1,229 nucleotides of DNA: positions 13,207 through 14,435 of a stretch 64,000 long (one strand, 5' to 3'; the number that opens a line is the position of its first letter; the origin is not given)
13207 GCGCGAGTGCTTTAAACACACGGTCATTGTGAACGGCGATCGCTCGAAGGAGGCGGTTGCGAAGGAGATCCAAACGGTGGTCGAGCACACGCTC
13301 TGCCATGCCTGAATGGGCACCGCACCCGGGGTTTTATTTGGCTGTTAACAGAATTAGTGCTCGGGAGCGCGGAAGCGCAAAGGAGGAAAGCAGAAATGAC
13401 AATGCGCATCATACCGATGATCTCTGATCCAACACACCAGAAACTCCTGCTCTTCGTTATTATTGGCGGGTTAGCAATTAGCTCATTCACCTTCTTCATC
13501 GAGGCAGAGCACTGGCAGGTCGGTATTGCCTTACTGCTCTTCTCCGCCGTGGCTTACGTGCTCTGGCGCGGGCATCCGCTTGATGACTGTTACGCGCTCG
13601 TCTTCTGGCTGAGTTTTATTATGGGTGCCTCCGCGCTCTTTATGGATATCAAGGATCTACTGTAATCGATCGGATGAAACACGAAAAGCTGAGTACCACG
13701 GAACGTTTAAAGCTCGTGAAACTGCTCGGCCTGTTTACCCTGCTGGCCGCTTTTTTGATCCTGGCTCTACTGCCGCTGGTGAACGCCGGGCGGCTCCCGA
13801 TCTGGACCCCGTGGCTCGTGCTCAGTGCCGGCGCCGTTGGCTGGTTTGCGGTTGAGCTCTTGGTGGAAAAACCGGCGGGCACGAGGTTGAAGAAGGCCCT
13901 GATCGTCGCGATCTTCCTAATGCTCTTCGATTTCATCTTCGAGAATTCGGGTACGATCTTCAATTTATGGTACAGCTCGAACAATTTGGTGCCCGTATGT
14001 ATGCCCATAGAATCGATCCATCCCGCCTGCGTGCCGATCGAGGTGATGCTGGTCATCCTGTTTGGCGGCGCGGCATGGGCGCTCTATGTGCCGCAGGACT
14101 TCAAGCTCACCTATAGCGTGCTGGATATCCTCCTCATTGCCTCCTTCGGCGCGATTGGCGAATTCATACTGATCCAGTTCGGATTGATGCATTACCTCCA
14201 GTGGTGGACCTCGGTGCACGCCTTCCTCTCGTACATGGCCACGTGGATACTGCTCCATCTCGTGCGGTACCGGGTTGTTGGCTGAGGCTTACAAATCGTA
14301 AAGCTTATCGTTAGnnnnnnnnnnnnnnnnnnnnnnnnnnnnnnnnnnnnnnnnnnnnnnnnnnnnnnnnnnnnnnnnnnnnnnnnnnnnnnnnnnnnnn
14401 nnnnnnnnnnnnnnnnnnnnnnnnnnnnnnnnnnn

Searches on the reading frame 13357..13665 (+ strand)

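Call 23: search_protein_families(library=pfam, proteins=[window:13357-13665:+], max_evalue=1)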
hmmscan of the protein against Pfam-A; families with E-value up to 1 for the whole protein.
window:13357-13665:+ (102 aa): 1 family
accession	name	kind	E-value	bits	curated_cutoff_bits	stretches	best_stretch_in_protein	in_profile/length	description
PF20966.2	MASE6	-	0.022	15.2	27.4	1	28-92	13-81/170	MASE6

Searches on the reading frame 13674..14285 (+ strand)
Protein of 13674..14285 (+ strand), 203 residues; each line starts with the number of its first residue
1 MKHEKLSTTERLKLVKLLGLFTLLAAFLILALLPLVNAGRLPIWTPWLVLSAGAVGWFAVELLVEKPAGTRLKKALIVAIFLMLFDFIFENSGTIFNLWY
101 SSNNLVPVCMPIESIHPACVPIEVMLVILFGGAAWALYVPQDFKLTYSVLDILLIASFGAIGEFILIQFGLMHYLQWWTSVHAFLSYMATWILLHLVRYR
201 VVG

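Call 10: search_protein_families(library=ncbifam, proteins=[window:13674-14285:+], max_evalue=0.01)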
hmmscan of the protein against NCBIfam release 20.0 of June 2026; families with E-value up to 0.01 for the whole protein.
window:13674-14285:+ (203 aa): 1 family
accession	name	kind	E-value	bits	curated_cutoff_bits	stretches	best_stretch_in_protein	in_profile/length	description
NF041644.1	CBO0543_fam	subfamily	0.0091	16.2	35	1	71-190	3-115/116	CBO0543 family protein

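Call 23: search_protein_families(library=pfam, proteins=[window:13674-14285:+], max_evalue=1)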
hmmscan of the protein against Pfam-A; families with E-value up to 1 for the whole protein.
window:13674-14285:+ (203 aa): 1 family
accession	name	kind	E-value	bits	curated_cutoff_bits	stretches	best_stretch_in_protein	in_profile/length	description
PF02285.20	COX8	-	0.84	10.1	24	0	189-200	30-41/43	Cytochrome oxidase c subunit VIII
